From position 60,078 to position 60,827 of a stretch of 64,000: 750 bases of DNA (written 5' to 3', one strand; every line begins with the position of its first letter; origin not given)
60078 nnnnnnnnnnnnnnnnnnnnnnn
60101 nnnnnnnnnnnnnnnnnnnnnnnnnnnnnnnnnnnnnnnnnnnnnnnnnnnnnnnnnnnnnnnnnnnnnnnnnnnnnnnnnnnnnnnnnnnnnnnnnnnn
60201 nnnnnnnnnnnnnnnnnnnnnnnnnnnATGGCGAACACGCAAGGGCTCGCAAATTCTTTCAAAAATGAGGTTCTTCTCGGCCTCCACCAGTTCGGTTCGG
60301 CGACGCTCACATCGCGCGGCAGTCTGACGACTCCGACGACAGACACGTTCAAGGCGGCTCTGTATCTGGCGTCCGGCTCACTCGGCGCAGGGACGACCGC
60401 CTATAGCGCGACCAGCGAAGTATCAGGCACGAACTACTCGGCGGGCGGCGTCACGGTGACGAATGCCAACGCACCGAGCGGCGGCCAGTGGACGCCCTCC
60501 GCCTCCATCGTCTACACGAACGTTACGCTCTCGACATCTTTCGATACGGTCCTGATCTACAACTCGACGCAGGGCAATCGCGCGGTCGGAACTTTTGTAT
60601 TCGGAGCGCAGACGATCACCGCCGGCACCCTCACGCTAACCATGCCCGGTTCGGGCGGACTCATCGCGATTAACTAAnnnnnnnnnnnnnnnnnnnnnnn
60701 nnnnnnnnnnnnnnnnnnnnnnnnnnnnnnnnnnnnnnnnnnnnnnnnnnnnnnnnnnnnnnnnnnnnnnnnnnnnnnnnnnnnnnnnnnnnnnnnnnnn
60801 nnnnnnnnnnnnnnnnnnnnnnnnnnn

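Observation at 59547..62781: Second fibre-like module downstream of the lysis genes, containing a 578-aa protein with about 17 degenerate 20-aa tandem repeats and a lectin/LamG-like N-terminal part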

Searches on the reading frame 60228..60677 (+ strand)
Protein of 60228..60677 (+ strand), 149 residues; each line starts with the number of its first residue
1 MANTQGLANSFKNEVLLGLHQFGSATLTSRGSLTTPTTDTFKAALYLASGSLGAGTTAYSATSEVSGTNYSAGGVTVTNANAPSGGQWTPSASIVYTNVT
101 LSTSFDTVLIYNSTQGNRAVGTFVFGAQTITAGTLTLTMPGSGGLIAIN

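Call 3: search_protein_families(library=pfam, proteins=[window:60228-60677:+], max_evalue=0.1)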
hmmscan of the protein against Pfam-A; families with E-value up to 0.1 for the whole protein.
window:60228-60677:+ (149 aa): 0 families

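Call 4: search_protein_families(library=phrogs, proteins=[window:60228-60677:+], max_evalue=0.01)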
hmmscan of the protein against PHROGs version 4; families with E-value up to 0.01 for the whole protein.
window:60228-60677:+ (149 aa): 1 family
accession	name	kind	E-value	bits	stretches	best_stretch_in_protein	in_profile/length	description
phrog_644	-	unknown function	6.9e-08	33.5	1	37-143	24-138/174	-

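Call 17: search_solved_structures(query=window:60228-60677:+, max_evalue=10, show_alignments=2)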
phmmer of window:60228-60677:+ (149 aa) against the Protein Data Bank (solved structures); distinct sequences matched with E-value up to 10: 3.
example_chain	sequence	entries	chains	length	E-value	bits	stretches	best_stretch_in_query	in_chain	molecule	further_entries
4ixs_A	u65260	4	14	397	0.26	14.6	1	25-85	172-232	Cystathionine gamma-lyase-like protein | Cystathionine gamma-lyase-like protein, LYS201A modified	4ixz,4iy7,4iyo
3e6g_A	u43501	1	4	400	0.26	14.6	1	25-85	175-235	Cystathionine gamma-lyase-like protein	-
4dy9_A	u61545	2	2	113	0.66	13.3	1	49-97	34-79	Cytochrome c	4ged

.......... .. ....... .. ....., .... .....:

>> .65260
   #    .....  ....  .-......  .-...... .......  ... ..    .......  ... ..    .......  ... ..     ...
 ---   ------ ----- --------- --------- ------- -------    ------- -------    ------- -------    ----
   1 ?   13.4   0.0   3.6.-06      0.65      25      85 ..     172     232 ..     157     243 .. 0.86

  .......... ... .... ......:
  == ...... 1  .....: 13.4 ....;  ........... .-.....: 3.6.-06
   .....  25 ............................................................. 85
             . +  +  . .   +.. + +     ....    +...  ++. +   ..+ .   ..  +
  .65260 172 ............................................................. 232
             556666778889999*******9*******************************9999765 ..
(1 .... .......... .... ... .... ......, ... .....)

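Call 23: search_dna_similar(query=window:60228-60677:+, collection=phages, mode=protein, max_evalue=0.01, max_rows=40)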
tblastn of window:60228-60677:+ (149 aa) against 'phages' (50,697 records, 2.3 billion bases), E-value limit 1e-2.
Records with a match: 6; places in all: 6; records where one place covers at least 80% of the query: 6.
Best place of each record, by identity: <60% 6.
By first word of the organism name: Roseobacter 3; Pelagibacter 2; Caudoviricetes 1.
By host as written in the record: Candidatus Pelagibacter sp. HTCC1062 2; - 1; Rhodobacteraceae bacterium FZCC0040 1; Rhodobacteraceae bacterium FZCC0042 1; Rhodobacteraceae bacterium FZCC0012 1.
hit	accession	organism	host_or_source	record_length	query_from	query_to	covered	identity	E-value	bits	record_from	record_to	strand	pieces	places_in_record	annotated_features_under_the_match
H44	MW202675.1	Caudoviricetes sp.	Manatee Spring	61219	7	148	95%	38.4%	4e-5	48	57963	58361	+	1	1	hypothetical protein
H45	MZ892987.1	Roseobacter phage CRP-207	Rhodobacteraceae bacterium FZCC0040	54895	1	140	94%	36.7%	5e-8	56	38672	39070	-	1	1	hypothetical protein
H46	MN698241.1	Pelagibacter phage HTVC027P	Candidatus Pelagibacter sp. HTCC1062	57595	1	148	99%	34.0%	1e-4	46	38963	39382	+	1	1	hypothetical protein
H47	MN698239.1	Pelagibacter phage HTVC023P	Candidatus Pelagibacter sp. HTCC1062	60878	4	140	92%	36.3%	2e-4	46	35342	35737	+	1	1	hypothetical protein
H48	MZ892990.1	Roseobacter phage CRP-345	Rhodobacteraceae bacterium FZCC0042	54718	1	140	94%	34.0%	5e-6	50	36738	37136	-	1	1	hypothetical protein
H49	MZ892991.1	Roseobacter phage CRP-603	Rhodobacteraceae bacterium FZCC0012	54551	1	140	94%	32.7%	7e-5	47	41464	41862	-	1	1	hypothetical protein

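Call 25: get_annotated_region(hit=H45, flank=6000)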
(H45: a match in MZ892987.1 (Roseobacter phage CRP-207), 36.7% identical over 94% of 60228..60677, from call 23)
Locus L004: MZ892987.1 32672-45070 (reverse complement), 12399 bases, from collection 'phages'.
description: Roseobacter phage CRP-207, complete genome.
organism: Roseobacter phage CRP-207 (NCBI taxid 2873404)
taxonomy: Viruses; Duplodnaviria; Heunggongvirae; Uroviricota; Caudoviricetes
host: Rhodobacteraceae bacterium FZCC0040; source: seawater; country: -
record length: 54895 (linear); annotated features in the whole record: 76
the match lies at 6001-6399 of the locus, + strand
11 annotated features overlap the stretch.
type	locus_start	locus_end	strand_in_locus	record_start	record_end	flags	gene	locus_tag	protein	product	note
CDS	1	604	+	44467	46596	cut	-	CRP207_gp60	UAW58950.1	putative portal protein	-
CDS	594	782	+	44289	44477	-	-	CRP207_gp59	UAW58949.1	hypothetical protein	-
CDS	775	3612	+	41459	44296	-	-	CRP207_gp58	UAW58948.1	hypothetical protein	-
CDS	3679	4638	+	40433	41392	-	-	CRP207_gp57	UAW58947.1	hypothetical protein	-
CDS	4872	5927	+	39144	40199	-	-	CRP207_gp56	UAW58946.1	putative coat protein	-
CDS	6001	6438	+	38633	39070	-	-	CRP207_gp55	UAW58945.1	hypothetical protein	-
CDS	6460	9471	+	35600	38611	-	-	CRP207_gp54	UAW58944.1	hypothetical protein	-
CDS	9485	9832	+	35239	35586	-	-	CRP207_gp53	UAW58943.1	hypothetical protein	-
CDS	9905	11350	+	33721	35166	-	-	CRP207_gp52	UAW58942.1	putative tail structure protein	-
CDS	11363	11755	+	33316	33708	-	-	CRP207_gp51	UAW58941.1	putative tail assembly chaperone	-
CDS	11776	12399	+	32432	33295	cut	-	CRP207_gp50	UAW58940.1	hypothetical protein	-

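Call 26: get_annotated_region(hit=H44, flank=6000)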
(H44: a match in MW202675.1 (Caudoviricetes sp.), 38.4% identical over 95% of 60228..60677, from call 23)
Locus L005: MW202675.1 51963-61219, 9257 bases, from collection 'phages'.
description: Myoviridae sp. isolate ct7L0027, complete genome.
organism: Caudoviricetes sp. (NCBI taxid 2832643)
taxonomy: Viruses; Duplodnaviria; Heunggongvirae; Uroviricota; Caudoviricetes
host: -; source: Manatee Spring; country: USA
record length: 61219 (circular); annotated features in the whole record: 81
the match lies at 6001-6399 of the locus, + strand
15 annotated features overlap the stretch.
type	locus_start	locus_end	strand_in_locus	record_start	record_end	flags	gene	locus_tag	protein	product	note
CDS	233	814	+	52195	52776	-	-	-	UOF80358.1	hypothetical protein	-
CDS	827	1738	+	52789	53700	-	-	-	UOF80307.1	major capsid protein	-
CDS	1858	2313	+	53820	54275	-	-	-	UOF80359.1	hypothetical protein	-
CDS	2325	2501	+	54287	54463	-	-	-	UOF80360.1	hypothetical protein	-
CDS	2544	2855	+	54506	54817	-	-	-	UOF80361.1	hypothetical protein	-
CDS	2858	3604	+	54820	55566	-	-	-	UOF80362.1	hypothetical protein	-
CDS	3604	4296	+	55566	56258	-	-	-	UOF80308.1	tail adaptor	-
CDS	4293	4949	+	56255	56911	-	-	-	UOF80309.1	intron associated endonuclease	-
CDS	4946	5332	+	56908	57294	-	-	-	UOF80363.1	hypothetical protein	-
CDS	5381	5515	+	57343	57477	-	-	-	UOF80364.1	hypothetical protein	-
CDS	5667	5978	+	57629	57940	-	-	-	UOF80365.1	hypothetical protein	-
CDS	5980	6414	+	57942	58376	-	-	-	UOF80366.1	hypothetical protein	-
CDS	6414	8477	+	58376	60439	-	-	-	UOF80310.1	tail fiber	-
CDS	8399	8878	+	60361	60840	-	-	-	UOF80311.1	phage tail assembly chaperone protein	-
CDS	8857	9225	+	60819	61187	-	-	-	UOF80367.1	hypothetical protein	-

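Call 45: find_homologous_proteins(query=window:60228-60677:+, max_evalue=0.001)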
Query window:60228-60677:+ (149 aa): 8000 proteins with E <= 0.001 among 8000 candidates; the best 120 are listed.
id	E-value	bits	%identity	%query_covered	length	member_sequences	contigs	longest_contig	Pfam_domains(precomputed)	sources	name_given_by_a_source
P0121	3.8e-77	275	92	100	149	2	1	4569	-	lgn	-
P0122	2.6e-70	253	84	100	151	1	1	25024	-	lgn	-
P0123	3.9e-70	252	85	100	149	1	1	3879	-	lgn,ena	-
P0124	7.9e-65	235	80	99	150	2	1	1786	-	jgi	jgi:hypothetical protein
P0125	3.4e-58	213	78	94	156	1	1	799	-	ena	-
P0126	9.8e-58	212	77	94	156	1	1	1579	-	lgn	-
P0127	1.5e-56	208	73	100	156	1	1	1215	-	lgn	-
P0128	1.8e-56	208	75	94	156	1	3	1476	-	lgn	-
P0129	3.3e-56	207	76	94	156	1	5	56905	-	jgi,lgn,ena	-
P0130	3.4e-56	207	76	94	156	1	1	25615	-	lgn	-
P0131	4.5e-56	207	76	94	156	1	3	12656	-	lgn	-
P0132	4.9e-56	206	76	94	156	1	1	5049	-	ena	-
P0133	1.0e-55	205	76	94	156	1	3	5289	-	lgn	-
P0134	1.0e-55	205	75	94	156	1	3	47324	-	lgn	-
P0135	1.1e-55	205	72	99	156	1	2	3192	-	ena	-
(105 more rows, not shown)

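Call 53: predict_structure(alignment_id=A1)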
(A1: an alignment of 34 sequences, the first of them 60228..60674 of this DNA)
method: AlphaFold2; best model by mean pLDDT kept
length: 149 residues; sequences in the alignment: 34
mean_pLDDT: 63.2   pTM: 0.59
mean pLDDT of the five models: 63.2, 59.0, 56.7, 52.8, 50.9
residues with pLDDT >= 90: 0; 70-90: 56; 50-70: 63; < 50: 30
segments of 3 or more residues with pLDDT < 50: 1-6, 31-36, 86-88, 140-145, 147-149
pLDDT, mean of each block of 10 residues (from residue 1): 50 59 51 53 77 62 80 68 52 66 80 73 74 57 44
secondary structure, 60 per line:
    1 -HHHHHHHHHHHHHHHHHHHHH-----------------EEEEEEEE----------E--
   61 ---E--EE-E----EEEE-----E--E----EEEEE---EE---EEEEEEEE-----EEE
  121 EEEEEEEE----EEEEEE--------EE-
elements in order: H2-22 E40-47 E75-78 E92-96 E105-112 E118-128 E133-138

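Call 56: fold_search(model_id=the predicted structure, library=pdb)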
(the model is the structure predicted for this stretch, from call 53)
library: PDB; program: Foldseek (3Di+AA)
matches with E <= 10: 58; with E <= 0.001: 0
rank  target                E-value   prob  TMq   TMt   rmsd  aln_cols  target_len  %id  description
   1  9h4p_BD               5.0e-01  0.38  0.37  0.08   9.2       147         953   10  Tail of full Haloferax tailed virus 1 (released 2025-08-27)
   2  8jou_a                7.4e-01  0.09  0.26  0.28  10.4       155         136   10  Fiber I and fiber-tail-adaptor of phage GP4 (released 2024-01-03)
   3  2vok_A                7.8e-01  0.06  0.18  0.15  12.8       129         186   16  Murine TRIM21 (released 2008-04-15)
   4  1vmo_A                1.0e+00  0.02  0.15  0.14  14.3       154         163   12  CRYSTAL STRUCTURE OF VITELLINE MEMBRANE OUTER LAYER PROTEIN I (VMO-I): A FOLDING MOTIF WITH HOMOLOGOUS GREEK KEY STRUC (released 1994-05-31)
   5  9gte                  1.8e+00  0.03  0.15  0.14  12.9       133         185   15  Crystal structure of TRIM21 PRY-SPRY domain bound to Suramin (released 2024-10-30)
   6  5dz8_A                2.9e+00  0.01  0.14  0.14  17.0       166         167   12  Streptococcus agalactiae AgI/II polypeptide BspA variable (V) domain (released 2016-06-22)
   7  5xap                  3.2e+00  0.05  0.27  0.08  13.2       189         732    7  Crystal structure of SecDF in I form (C2 space group) (released 2017-05-17)
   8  9vel_A                3.6e+00  0.13  0.36  0.15   5.0       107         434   11  The composite cryo-EM structure of bacteriophage SPO1 capsid (released 2025-08-27)
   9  3zr5_A                4.1e+00  0.03  0.22  0.07  12.4       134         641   10  STRUCTURE OF GALACTOCEREBROSIDASE FROM MOUSE (released 2011-09-28)
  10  8y58                  4.1e+00  0.02  0.16  0.14  14.1       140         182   10  Crystal structure of TRIM21 PRYSPRY (D355A) in complex with acepromazine. (released 2024-10-09)
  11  7c7u_B                4.1e+00  0.01  0.12  0.05  17.0       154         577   13  Biofilm associated protein - BSP domain (released 2021-05-12)
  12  8ok9_C                4.3e+00  0.01  0.14  0.10  19.9       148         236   11  Heterodimeric complex of Archaeoglobus fulgidus Argonaute protein Af1318 (AfAgo) with DNA and AfAgo-N protein containi (released 2024-01-24)
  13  6jlg_A                4.5e+00  0.01  0.09  0.08  10.8        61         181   13  Crystal Structure of HasAp with Co-9,10,19,20-Tetraphenylporphycene (released 2020-03-11)
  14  9vel_B                4.8e+00  0.09  0.34  0.14   5.0       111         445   11  The composite cryo-EM structure of bacteriophage SPO1 capsid (released 2025-08-27)
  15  4h6y_B                4.8e+00  0.03  0.17  0.09  10.8       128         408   12  Crystal structure of the DH-PH-PH domain of FARP1 (released 2013-03-13)
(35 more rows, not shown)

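Call 79: search_protein_families(library=pfam, proteins=[L004:6001-6438:+, L005:5980-6414:+], max_evalue=0.1)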
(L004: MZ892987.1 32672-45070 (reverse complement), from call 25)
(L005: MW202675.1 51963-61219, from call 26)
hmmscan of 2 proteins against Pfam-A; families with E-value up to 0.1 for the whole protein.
L004:6001-6438:+ (145 aa): 0 families

L005:5980-6414:+ (144 aa): 0 families
